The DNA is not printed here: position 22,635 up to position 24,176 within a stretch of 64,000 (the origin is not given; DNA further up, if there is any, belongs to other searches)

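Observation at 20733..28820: A tightly coupled operon links a 7-heme cytochrome and dedicated CcsBA to a B12-radical SAM, LuxE-like ligase and ICMT-like methyltransferase module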

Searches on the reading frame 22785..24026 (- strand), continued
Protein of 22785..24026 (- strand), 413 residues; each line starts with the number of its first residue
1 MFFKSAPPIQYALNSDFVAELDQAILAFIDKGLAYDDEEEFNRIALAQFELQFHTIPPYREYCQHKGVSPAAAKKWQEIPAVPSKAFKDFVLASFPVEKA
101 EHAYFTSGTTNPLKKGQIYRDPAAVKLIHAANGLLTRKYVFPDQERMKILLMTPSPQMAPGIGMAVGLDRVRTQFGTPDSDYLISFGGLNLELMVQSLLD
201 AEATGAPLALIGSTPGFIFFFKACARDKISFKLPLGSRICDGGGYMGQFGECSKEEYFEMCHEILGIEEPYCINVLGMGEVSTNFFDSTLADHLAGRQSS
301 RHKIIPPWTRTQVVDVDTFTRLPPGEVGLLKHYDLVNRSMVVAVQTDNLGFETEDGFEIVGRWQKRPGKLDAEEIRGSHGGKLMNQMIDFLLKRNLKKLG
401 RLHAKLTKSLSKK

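Call 18: find_encoding_contigs(protein=P0119, flank=10000, max_places=1)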
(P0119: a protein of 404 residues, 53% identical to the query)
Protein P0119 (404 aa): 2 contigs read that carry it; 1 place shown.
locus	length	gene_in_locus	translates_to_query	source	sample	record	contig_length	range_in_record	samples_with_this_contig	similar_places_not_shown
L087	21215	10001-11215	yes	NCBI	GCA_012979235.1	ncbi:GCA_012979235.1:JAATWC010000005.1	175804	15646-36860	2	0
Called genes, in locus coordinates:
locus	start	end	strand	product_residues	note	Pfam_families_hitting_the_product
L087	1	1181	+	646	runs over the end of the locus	PF00009:GTP_EFTU, PF01926:MMR_HSR1 (weak), PF03144:GTP_EFTU_D2, PF25461:Beta-barrel_SelB, PF09106:WHD_2nd_SelB, PF09107:WHD_3rd_SelB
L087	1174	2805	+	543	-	PF02219:MTHFR, PF12225:DUF5981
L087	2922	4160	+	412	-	PF00155:Aminotran_1_2, PF01212:Beta_elim_lyase (weak)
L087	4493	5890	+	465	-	PF14522:Cytochrome_C7 (faint), PF09699:Paired_CXXCH_1 (faint)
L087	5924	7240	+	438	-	PF05140:ResB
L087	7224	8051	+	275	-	PF01578:Cytochrom_C_asm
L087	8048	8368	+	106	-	-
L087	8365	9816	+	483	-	PF02310:B12-binding, PF04055:Radical_SAM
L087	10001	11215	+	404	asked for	PF04443:LuxE, PF00501:AMP-binding (weak)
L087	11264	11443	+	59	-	-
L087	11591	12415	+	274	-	PF00194:Carb_anhydrase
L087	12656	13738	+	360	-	PF09982:LpxR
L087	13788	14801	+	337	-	PF06541:ABC_trans_CmpB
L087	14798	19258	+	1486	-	PF01869:BcrAD_BadFG, PF09989:DUF2229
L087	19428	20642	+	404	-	PF13439:Glyco_transf_4, PF13477:Glyco_trans_4_2, PF13579:Glyco_trans_4_4, PF20706:GT4-conflict (weak), PF00534:Glycos_transf_1, PF13692:Glyco_trans_1_4, PF13524:Glyco_trans_1_2 (weak)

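Call 27: search_protein_families(library=pfam, proteins=[L005:6717-7238:+, L005:7290-8573:+, L005:8549-8818:+, L005:8805-9983:+, L005:11373-12566:-, L005:4522-5781:+, L005:886-2019:+, L038:6653-7912:+, L038:11158-12552:+, L038:12782-13195:+], max_evalue=0.01)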
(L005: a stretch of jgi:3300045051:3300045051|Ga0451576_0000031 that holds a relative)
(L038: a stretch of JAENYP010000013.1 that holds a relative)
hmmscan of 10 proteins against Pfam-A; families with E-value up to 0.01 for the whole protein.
L005:6717-7238:+ (173 aa): 0 families

L005:7290-8573:+ (427 aa): 2 families
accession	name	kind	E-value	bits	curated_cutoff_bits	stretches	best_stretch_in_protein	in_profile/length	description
PF04055.27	Radical_SAM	-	1.6e-10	41.9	29.5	1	148-310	1-165/166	Radical SAM superfamily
PF02310.24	B12-binding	-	1.4e-09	38.3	32.1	1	13-106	17-118/121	B12 binding domain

L005:8549-8818:+ (89 aa): 0 families

L005:8805-9983:+ (392 aa): 1 family
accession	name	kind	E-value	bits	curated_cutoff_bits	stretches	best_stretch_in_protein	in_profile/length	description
PF04443.18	LuxE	-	0.00012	21.5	24.9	0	175-335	192-353/391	Acyl-protein synthetase, LuxE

L005:11373-12566:- (397 aa): 0 families

L005:4522-5781:+ (419 aa): 1 family
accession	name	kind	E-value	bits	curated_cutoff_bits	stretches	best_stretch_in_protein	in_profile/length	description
PF07676.18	PD40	-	2.3e-07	31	20.9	0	139-148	16-25/38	WD40-like Beta Propeller Repeat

L005:886-2019:+ (377 aa): 1 family
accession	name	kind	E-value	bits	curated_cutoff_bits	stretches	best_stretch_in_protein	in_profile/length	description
PF05140.19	ResB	-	7.6e-12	45.2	24.6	1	98-152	152-203/486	ResB-like family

L038:6653-7912:+ (419 aa): 2 families
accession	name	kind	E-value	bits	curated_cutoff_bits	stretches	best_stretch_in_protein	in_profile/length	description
PF13531.11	SBP_bac_11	-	4.3e-23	82.7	25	1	79-327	7-227/227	Bacterial extracellular solute-binding protein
PF13343.11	SBP_bac_6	-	0.0056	16.6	24.6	1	152-332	55-222/245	Bacterial extracellular solute-binding protein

L038:11158-12552:+ (464 aa): 3 families
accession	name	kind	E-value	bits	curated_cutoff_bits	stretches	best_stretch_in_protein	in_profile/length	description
PF02310.24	B12-binding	-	6.7e-11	42.5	32.1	1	63-143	30-120/121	B12 binding domain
PF04055.27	Radical_SAM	-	1.5e-09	38.7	29.5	1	185-345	3-164/166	Radical SAM superfamily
PF13773.12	DUF4170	-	0.0074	16.7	25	0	326-349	2-24/60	Domain of unknown function (DUF4170)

L038:12782-13195:+ (137 aa): 4 families
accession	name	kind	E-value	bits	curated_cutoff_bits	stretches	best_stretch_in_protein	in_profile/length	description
PF01047.28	MarR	-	1.6e-12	47.6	24.6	1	28-84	1-58/59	MarR family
PF12802.13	MarR_2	-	6.3e-11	42.7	27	1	27-83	2-60/61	MarR family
PF22381.2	Staph_reg_Sar_Rot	-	6.2e-05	23.5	27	1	26-99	10-84/85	Transcriptional regulator SarA/Rot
PF13463.12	HTH_27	-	0.00019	22.1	22.2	1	29-93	2-68/68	Winged helix DNA-binding domain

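Call 28: search_solved_structures(query=A1, max_evalue=1)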
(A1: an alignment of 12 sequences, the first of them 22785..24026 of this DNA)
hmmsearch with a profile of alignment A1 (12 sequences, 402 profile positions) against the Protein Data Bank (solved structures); distinct sequences matched with E-value up to 1: 1.
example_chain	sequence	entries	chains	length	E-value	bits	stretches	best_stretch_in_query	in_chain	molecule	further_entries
7xc6_E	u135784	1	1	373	3.4e-21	78.8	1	29-345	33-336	LuxE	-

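Call 41: search_solved_structures(query=window:22785-24026:-, max_evalue=1, show_alignments=1)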
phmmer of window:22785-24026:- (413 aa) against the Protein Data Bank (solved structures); distinct sequences matched with E-value up to 1: 4.
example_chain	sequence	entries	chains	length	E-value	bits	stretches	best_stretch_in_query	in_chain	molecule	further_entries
7xc6_E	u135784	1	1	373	8.3e-15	58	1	19-351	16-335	LuxE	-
2z7j_A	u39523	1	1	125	0.77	12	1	55-154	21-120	Capsid assembly protein VP3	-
9eqp_A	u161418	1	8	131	0.78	11.9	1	55-154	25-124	Capsid protein VP3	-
2r18_A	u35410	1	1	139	0.93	11.7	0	55-154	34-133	Capsid assembly protein VP3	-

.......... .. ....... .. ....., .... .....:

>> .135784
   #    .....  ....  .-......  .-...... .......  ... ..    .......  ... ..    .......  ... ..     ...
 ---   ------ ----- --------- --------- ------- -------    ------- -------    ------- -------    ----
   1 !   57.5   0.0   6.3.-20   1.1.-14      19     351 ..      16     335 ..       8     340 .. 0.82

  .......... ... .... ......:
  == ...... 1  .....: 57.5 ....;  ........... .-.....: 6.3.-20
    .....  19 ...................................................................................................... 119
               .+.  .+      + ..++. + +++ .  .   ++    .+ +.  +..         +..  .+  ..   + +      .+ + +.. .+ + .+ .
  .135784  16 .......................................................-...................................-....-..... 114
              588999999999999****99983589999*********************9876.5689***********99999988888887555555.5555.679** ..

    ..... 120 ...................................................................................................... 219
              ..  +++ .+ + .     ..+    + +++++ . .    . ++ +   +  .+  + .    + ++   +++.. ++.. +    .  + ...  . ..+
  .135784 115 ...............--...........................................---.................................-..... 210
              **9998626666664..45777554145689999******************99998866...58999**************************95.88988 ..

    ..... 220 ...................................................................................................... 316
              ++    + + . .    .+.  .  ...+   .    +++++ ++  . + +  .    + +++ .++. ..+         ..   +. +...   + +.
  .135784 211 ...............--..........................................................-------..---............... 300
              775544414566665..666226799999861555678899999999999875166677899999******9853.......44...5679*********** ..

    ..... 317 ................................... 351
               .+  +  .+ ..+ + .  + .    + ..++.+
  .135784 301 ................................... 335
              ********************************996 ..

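Call 42: search_protein_families(library=pfam, proteins=[L064:5453-6001:-, L026:1308-2645:+, L076:9052-9498:+, L067:8588-8836:-, L067:17035-18786:+, L036:6565-7578:+, L046:6846-9341:+, L072:11609-12148:+, L037:11542-12240:+, L059:13139-14167:-], max_evalue=0.01)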
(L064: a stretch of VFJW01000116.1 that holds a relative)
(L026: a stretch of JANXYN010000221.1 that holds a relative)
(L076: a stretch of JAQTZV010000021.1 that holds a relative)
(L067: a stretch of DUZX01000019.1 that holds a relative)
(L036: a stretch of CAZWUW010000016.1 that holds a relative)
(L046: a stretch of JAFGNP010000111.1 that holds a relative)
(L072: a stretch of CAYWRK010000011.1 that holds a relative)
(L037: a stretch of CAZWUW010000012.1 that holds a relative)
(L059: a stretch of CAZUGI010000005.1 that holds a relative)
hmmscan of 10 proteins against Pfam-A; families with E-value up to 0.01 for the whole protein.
L064:5453-6001:- (182 aa): 0 families

L026:1308-2645:+ (445 aa): 2 families
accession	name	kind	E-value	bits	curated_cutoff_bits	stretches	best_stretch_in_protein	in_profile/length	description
PF07676.18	PD40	-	6.2e-06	26.5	20.9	0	164-172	17-25/38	WD40-like Beta Propeller Repeat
PF25174.1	Beta-prop_THOC3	-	0.0012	18.3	305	0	158-261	91-187/272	THOC3 beta-propeller domain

L076:9052-9498:+ (148 aa): 0 families

L067:8588-8836:- (82 aa): 0 families

L067:17035-18786:+ (583 aa): 12 families
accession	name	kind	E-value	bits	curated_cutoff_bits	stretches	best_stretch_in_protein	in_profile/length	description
PF13431.12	TPR_17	-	2.4e-14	52.8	24.4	2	486-517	2-33/34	Tetratricopeptide repeat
PF00515.34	TPR_1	-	5.2e-12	45.5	27.8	1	499-529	3-33/34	Tetratricopeptide repeat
PF13414.12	TPR_11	-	2.4e-10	40.4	26.8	1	504-545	1-42/42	TPR repeat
PF07719.23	TPR_2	-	1.4e-09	37.8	27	1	499-529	3-33/34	Tetratricopeptide repeat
PF13432.12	TPR_16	-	2.3e-08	34.8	32.7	1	503-554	3-53/65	Tetratricopeptide repeat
PF13231.12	PMT_2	-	2.4e-06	28.3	26.1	1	113-231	15-129/160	Dolichyl-phosphate-mannose-protein mannosyltransferase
PF14559.12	TPR_19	-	3.7e-06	27.6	25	0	510-551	4-45/68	Tetratricopeptide repeat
PF13181.12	TPR_8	-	6e-06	26.5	25.7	0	503-528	7-32/34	Tetratricopeptide repeat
PF13428.12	TPR_14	-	0.00034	21.5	23.5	0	499-538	3-42/44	Tetratricopeptide repeat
PF13371.12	TPR_9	-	0.00041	20.7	35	1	504-559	2-57/73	Tetratricopeptide repeat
PF13174.12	TPR_6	-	0.00066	20.6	26.3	0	532-554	1-23/33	Tetratricopeptide repeat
PF13424.12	TPR_12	-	0.0013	19.3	30.1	0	499-552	5-66/77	Tetratricopeptide repeat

L036:6565-7578:+ (337 aa): 7 families
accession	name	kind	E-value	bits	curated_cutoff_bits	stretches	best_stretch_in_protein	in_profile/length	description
PF01436.27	NHL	-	2.1e-32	109.9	20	3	212-239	1-28/28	NHL repeat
PF08450.18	SGL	-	2.5e-11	44.1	26.3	2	215-333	88-208/246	SMP-30/Gluconolactonase/LRE-like region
PF17170.10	DUF5128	-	1.4e-10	41.3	22.9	1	177-247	54-126/321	6-bladed beta-propeller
PF25021.1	TEN_NHL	-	1.4e-06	28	27.1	0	214-252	143-179/357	Teneurin NHL domain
PF06739.17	SBBP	-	2.8e-05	24.4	20.5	0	214-229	14-29/38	Beta-propeller repeat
PF03022.22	MRJP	-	0.0025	17.7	19.8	0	149-196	45-97/288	Major royal jelly protein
PF01731.26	Arylesterase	-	0.0051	17.4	21.3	0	211-240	52-82/86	Arylesterase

L046:6846-9341:+ (831 aa): 7 families
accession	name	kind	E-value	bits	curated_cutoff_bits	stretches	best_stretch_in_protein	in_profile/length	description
PF13328.12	HD_4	-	5.1e-53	179.4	27.2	1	123-272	1-155/156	HD domain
PF04607.23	RelA_SpoT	-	1.2e-43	148.4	27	1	332-442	1-112/113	Region found in RelA / SpoT proteins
PF02824.27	TGS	-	8.5e-24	83.8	22.2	1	484-543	1-60/60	TGS domain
PF13291.12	ACT_4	-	2.7e-14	54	27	1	741-818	2-80/80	ACT domain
PF01966.28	HD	-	6e-12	46.3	22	1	143-241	2-116/116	HD domain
PF19296.4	RelA_AH_RIS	-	1.3e-11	45.4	23.8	1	555-714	2-169/185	RelA/SpoT, AH and RIS domains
PF01842.31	ACT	-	6.4e-08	32.7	27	1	748-810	3-64/66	ACT domain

L072:11609-12148:+ (179 aa): 2 families
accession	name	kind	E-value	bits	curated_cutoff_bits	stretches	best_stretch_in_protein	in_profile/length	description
PF08334.16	T2SSG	-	1.7e-10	41.3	21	1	111-169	50-105/108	Type II secretion system (T2SS), protein G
PF07963.17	N_methyl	-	1.3e-07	31.3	21.2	1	4-28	2-26/27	Prokaryotic N-terminal methylation motif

L037:11542-12240:+ (232 aa): 25 families
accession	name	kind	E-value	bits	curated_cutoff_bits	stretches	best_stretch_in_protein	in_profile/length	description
PF07719.23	TPR_2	-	3.1e-21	74.1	27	2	189-215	3-29/34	Tetratricopeptide repeat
PF13432.12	TPR_16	-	4.4e-21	75.4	32.7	4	159-221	3-65/65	Tetratricopeptide repeat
PF13428.12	TPR_14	-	9.9e-19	66.4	23.5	1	188-227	2-38/44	Tetratricopeptide repeat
PF13174.12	TPR_6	-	2.2e-18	66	26.3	2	118-148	1-31/33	Tetratricopeptide repeat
PF14559.12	TPR_19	-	1.8e-17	63.9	25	2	96-149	4-57/68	Tetratricopeptide repeat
PF00515.34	TPR_1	-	2.2e-16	59.3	27.8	2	189-215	3-29/34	Tetratricopeptide repeat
PF13424.12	TPR_12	-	1.4e-14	54.5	30.1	2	119-183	4-75/77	Tetratricopeptide repeat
PF13181.12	TPR_8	-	1.8e-14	53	25.7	2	193-215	7-29/34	Tetratricopeptide repeat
PF13414.12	TPR_11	-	3e-13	49.7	26.8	1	160-201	1-42/42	TPR repeat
PF12895.13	ANAPC3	-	2e-11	44.5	27.2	2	130-211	2-80/82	Anaphase-promoting complex, cyclosome, subunit 3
PF13374.12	TPR_10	-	2.4e-10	40.5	27.5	1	120-144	5-29/42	Tetratricopeptide repeat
PF14561.12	TPR_20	-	4.7e-10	40.1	25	0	105-155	10-60/90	Tetratricopeptide repeat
PF13176.12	TPR_7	-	8.5e-09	35.3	27.9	0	120-143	2-25/36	Tetratricopeptide repeat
PF13431.12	TPR_17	-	9.2e-08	32.2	24.4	0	176-207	2-33/34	Tetratricopeptide repeat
PF03704.23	BTAD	-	1.8e-06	28.8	22.1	1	167-216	76-125/146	Bacterial transcriptional activator domain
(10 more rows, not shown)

L059:13139-14167:- (342 aa): 1 family
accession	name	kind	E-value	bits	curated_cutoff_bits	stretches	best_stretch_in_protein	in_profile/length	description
PF13354.11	Beta-lactamase2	-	6.7e-37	127.3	22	1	104-314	2-214/214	Beta-lactamase enzyme family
